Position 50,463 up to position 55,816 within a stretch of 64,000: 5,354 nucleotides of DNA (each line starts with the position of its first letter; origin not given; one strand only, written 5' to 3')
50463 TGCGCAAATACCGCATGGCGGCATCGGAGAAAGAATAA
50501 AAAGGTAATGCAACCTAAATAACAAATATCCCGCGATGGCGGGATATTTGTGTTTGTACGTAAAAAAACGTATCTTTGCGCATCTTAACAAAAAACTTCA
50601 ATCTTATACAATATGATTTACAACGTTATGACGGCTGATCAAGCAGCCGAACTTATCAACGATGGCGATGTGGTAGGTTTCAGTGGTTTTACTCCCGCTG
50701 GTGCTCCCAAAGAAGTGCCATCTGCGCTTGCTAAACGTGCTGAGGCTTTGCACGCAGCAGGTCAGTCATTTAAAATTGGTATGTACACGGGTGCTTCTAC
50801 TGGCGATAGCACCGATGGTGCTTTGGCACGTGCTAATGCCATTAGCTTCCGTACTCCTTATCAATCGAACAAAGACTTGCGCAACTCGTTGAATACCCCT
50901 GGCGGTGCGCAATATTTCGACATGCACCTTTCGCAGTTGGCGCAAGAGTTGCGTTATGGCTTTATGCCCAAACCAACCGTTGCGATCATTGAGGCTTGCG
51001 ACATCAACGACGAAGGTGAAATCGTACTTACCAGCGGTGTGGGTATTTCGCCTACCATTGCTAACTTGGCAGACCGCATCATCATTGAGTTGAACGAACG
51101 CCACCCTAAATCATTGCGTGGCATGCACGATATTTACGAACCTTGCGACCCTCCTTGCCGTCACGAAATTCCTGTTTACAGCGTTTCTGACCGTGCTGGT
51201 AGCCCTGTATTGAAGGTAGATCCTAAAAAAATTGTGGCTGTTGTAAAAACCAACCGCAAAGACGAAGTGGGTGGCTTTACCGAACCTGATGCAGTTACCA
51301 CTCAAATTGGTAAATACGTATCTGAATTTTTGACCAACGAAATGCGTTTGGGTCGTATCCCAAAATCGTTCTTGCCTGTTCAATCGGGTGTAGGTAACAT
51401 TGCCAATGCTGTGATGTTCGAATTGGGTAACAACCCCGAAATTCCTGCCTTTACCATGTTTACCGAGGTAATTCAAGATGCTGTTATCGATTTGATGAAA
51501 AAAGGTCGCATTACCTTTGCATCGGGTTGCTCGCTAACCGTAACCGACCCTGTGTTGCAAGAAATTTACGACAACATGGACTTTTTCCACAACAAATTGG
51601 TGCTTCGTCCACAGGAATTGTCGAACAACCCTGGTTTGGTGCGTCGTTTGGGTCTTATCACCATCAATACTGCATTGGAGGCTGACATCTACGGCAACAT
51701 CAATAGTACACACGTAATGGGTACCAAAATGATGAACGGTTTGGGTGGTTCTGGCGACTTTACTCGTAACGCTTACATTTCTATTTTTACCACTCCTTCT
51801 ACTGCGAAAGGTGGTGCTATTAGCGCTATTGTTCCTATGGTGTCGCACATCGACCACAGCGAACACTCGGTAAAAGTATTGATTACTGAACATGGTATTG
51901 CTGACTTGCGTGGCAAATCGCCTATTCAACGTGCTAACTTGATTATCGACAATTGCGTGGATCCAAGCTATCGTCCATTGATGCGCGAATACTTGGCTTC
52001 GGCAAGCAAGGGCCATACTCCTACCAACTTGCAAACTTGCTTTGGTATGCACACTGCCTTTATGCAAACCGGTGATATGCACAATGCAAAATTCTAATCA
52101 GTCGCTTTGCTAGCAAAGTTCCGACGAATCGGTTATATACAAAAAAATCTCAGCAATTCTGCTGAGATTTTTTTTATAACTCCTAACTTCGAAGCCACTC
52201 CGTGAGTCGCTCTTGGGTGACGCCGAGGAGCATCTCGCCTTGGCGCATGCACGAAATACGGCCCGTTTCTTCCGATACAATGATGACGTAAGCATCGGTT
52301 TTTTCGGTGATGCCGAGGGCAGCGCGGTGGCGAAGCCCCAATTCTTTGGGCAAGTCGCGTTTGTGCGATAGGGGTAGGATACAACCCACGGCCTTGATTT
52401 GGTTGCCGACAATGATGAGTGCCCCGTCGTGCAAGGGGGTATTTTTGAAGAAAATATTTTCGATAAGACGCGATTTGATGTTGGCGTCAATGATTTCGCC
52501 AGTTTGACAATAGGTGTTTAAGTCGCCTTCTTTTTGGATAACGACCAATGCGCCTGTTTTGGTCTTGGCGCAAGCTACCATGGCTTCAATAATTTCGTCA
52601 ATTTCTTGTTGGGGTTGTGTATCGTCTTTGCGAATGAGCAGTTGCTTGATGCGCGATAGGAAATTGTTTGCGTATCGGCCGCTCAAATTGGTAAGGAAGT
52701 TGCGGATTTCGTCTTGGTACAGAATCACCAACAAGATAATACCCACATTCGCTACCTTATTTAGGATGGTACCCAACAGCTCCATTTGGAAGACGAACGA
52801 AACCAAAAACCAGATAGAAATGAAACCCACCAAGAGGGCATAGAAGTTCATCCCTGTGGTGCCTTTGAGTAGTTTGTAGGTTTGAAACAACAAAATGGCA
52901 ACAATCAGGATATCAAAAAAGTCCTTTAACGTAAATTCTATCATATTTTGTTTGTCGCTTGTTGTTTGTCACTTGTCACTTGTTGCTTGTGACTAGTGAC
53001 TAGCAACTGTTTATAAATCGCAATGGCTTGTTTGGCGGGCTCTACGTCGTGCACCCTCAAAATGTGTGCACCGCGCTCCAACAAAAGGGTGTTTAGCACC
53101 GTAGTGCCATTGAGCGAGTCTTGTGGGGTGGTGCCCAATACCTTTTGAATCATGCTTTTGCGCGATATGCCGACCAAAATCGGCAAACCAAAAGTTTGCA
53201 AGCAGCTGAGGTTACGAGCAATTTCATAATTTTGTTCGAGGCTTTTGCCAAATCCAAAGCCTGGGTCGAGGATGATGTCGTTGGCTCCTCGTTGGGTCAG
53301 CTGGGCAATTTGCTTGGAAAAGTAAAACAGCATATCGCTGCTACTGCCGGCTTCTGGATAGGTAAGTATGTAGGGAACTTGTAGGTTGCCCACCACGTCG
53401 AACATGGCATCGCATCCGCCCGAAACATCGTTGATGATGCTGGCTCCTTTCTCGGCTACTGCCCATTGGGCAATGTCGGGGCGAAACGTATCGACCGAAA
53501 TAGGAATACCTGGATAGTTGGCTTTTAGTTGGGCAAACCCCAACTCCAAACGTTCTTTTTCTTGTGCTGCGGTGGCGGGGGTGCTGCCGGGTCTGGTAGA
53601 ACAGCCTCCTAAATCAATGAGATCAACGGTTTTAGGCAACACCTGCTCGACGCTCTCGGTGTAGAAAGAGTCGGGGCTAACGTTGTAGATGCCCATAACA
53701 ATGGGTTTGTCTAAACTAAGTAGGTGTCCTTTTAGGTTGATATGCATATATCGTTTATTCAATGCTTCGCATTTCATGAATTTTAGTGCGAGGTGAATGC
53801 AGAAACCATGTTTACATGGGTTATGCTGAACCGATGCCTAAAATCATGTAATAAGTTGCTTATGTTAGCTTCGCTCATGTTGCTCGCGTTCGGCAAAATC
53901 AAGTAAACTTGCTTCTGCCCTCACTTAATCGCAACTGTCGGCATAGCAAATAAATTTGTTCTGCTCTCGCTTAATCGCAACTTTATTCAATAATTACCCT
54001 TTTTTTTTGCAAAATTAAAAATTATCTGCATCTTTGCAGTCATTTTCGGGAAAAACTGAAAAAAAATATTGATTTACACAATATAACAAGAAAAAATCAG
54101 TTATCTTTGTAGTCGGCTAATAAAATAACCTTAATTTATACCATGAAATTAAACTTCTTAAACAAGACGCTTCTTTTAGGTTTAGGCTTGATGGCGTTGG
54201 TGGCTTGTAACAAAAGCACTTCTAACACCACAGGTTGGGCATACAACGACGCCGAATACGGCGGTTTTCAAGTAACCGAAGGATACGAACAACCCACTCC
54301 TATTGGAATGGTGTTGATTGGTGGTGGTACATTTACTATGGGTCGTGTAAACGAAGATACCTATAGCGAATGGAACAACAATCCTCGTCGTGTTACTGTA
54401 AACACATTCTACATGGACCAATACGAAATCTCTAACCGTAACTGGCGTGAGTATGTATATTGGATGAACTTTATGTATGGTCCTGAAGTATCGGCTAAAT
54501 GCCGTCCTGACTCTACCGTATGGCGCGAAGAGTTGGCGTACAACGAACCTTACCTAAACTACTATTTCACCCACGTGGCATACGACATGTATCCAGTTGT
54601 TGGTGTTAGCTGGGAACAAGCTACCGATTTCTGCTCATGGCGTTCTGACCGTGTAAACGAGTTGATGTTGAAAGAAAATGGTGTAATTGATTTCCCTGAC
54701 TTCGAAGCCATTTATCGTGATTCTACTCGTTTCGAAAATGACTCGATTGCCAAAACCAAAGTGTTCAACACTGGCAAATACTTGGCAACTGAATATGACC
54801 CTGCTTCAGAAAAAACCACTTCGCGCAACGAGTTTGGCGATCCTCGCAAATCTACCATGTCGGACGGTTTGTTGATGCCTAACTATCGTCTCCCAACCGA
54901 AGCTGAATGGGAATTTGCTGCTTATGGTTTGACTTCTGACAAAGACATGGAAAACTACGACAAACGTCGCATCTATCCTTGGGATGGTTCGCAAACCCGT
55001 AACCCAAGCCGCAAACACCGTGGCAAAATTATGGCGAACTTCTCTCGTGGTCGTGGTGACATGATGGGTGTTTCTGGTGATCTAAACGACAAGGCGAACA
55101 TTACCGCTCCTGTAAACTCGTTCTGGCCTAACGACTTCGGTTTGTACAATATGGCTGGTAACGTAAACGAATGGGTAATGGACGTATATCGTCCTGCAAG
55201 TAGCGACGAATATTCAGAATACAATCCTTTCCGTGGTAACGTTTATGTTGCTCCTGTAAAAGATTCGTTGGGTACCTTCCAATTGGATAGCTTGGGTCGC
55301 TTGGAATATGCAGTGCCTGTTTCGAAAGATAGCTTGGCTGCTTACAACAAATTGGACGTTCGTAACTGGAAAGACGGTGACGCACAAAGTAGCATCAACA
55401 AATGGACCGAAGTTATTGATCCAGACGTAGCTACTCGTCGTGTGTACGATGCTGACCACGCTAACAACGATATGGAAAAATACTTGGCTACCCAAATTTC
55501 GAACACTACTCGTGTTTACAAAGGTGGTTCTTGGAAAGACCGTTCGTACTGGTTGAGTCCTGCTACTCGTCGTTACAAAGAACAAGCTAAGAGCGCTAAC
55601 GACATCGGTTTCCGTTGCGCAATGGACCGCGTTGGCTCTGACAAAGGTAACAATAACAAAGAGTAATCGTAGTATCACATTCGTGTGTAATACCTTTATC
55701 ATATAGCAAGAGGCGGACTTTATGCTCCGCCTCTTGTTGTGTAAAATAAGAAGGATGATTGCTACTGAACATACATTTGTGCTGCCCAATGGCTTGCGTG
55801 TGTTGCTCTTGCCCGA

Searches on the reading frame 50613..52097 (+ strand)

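Call 4: search_protein_families(library=pfam, proteins=[window:50613-52097:+], max_evalue=0.01)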
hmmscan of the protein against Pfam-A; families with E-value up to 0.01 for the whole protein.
window:50613-52097:+ (494 aa): 4 families
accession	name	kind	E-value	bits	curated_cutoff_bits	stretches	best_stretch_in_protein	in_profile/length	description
PF13336.12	AcetylCoA_hyd_C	-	8.2e-40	136.7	23.7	1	316-460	3-153/154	Acetyl-CoA hydrolase/transferase C-terminal domain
PF02550.21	AcetylCoA_hydro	-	2.4e-30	106.5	24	1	6-211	10-197/198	Acetyl-CoA hydrolase/transferase N-terminal domain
PF04223.18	CitF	-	0.00024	20.7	27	1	337-430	313-403/466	Citrate lyase, alpha subunit (CitF)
PF01144.29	CoA_trans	-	0.0018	18.1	23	0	6-42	2-39/217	Coenzyme A transferase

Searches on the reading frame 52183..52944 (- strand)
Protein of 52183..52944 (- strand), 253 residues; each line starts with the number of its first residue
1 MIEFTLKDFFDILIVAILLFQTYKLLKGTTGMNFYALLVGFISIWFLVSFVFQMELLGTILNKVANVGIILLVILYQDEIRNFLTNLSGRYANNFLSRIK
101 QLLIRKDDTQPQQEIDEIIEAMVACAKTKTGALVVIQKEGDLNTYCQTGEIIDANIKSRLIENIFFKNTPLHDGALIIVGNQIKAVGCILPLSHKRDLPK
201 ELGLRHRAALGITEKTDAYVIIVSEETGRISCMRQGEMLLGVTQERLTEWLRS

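Call 37: search_protein_families(library=pfam, proteins=[window:52183-52944:-], max_evalue=0.0001)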
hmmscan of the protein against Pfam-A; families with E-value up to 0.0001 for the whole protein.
window:52183-52944:- (253 aa): 2 families
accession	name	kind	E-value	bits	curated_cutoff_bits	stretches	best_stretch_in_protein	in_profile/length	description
PF02457.21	DAC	-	1.8e-42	144.1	27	1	120-237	2-118/119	DisA bacterial checkpoint controller nucleotide-binding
PF19293.4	CdaA_N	-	2.5e-23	82.5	23.8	1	2-80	3-81/81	CdaA N-terminal transmembrane domain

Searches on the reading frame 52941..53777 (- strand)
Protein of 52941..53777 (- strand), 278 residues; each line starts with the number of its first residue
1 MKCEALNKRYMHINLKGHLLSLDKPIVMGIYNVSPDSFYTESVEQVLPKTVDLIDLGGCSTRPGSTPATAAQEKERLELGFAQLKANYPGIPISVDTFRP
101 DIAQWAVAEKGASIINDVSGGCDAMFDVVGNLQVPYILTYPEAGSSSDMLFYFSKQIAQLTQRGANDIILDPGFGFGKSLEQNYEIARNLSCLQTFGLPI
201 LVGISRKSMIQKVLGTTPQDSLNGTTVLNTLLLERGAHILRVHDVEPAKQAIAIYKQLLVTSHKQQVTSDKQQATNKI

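Call 37: search_protein_families(library=pfam, proteins=[window:52941-53777:-], max_evalue=0.0001)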
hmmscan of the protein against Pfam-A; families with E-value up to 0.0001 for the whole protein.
window:52941-53777:- (278 aa): 1 family
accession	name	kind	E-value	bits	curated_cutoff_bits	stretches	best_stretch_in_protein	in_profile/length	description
PF00809.28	Pterin_bind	-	1.7e-40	139.6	25.5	1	28-243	1-244/244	Pterin binding enzyme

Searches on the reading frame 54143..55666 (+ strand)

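Call 37: search_protein_families(library=pfam, proteins=[window:54143-55666:+], max_evalue=0.0001)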
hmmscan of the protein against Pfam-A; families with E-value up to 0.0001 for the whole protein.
window:54143-55666:+ (507 aa): 1 family
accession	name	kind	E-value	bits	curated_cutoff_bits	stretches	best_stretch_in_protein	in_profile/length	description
PF03781.23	FGE-sulfatase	-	1.1e-46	160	23.3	2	55-362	4-210/255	Sulfatase-modifying factor enzyme 1-like domain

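Call 80: search_protein_families(library=ncbifam, proteins=[window:54143-55666:+], max_evalue=0.001)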
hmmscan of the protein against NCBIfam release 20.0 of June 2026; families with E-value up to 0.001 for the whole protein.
window:54143-55666:+ (507 aa): 6 families
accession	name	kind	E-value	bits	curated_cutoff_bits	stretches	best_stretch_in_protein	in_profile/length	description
TIGR03524.1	GldJ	equivalog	1.2e-117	394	458.2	1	5-504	5-554/559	gliding motility lipoprotein GldJ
TIGR03530.1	GldJ_short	equivalog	2.1e-98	329.8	382.9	3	238-370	200-338/396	gliding motility lipoprotein GldJ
TIGR03525.2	GldK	equivalog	4.1e-73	247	350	4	241-363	252-352/408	T9SS ring complex lipoprotein PorK/GldK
NF051459.1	pyoverdine_PvdO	equivalog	1.9e-09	37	500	1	316-351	186-221/280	dihydropyoverdine dehydrogenase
NF041186.1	SenA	equivalog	3.3e-07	30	420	0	248-351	290-324/382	selenoneine synthase SenA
TIGR03440.2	egtB_TIGR03440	equivalog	0.00014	21.1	360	0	248-363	293-361/413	ergothioneine biosynthesis protein EgtB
